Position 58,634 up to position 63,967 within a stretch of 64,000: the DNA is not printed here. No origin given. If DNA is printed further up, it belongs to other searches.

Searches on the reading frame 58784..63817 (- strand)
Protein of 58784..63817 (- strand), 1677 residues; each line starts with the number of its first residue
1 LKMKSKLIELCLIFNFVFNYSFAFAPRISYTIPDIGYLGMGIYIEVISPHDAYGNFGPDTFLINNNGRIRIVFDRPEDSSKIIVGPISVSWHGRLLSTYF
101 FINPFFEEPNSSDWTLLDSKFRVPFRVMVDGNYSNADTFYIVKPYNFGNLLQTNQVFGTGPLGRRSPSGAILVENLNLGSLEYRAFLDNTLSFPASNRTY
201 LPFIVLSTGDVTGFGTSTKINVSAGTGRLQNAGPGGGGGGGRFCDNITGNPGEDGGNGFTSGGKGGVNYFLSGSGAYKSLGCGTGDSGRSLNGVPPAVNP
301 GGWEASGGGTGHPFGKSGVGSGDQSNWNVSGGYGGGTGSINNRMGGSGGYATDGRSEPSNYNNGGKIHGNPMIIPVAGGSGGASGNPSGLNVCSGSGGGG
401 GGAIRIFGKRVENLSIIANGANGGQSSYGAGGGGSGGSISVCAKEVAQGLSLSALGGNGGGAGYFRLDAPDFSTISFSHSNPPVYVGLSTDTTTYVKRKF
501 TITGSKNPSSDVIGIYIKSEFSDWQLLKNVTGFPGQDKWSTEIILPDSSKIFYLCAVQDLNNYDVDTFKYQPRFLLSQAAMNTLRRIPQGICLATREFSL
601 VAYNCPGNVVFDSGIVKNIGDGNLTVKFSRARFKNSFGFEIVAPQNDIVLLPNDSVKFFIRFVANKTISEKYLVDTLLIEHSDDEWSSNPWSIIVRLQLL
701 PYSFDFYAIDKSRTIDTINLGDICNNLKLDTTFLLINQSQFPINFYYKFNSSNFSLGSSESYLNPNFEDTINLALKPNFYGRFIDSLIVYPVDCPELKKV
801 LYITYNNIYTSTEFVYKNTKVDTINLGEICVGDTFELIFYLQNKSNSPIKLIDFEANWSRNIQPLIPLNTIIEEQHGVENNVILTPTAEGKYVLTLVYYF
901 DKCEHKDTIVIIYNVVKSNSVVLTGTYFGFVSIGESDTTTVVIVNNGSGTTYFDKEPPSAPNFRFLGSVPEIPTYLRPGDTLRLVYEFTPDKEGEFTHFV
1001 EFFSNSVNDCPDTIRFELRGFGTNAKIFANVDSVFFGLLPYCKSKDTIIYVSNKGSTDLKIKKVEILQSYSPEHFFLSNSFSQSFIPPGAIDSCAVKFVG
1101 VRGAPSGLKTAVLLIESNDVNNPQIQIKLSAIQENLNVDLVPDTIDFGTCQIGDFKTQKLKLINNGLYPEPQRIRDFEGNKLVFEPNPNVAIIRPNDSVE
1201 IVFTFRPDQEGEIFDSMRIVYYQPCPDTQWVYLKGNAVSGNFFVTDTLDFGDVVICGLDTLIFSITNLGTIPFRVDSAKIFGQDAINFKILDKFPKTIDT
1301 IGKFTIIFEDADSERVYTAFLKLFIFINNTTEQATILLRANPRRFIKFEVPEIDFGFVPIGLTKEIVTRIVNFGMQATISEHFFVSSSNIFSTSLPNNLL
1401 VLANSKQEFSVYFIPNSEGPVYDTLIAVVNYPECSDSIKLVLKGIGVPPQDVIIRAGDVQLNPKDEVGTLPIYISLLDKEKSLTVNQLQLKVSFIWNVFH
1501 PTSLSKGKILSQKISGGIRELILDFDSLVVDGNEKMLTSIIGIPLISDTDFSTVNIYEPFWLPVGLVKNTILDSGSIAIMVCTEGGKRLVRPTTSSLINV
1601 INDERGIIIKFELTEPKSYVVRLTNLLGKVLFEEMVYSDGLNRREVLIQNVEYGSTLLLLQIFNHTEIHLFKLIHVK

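Call 37: find_encoding_contigs(protein=window:58784-63817:-, flank=10000, max_places=2)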
Protein window:58784-63817:- (1677 aa): no gene with exactly this product is on record in the collection.

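Call 78: search_protein_families(library=pfam, proteins=[window:58784-63817:-], max_evalue=0.001)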
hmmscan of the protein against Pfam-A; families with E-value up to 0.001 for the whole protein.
window:58784-63817:- (1677 aa): 8 families
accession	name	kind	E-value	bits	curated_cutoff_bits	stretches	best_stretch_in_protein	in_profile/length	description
PF22544.2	HYDIN_VesB_CFA65-like_Ig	-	3.3e-28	98.3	25.5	1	1138-1236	3-100/100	HYDIN/CFA65/VesB-like, Ig-like domain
PF15780.11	ASH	-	3.4e-18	66.1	27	2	927-1007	15-93/98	Abnormal spindle-like microcephaly-assoc'd, ASPM-SPD-2-Hydin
PF22073.2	Cep192_D4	-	6.5e-13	49.3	35.5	0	1346-1440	4-107/112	Cep192 domain 4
PF24507.1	Ig_CFAP65_4th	-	8.4e-08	33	27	0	1180-1220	21-61/76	CFAP65, fourth Ig-like domain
PF07610.17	DUF1573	-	1.1e-07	32.2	26.1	0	1143-1236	6-97/98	Protein of unknown function (DUF1573)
PF12371.14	TMEM131_like_N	-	1.2e-07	32.3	28.8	0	1138-1218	1-81/84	Transmembrane protein 131-like N-terminal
PF24798.1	Ig-CFAP74_4th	-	2.3e-06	28.1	28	1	1142-1212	3-72/95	CFAP74 forth Ig-like domain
PF22067.2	Cep192_D3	-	8.4e-05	23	27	0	1144-1235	8-97/99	Cep192 domain 3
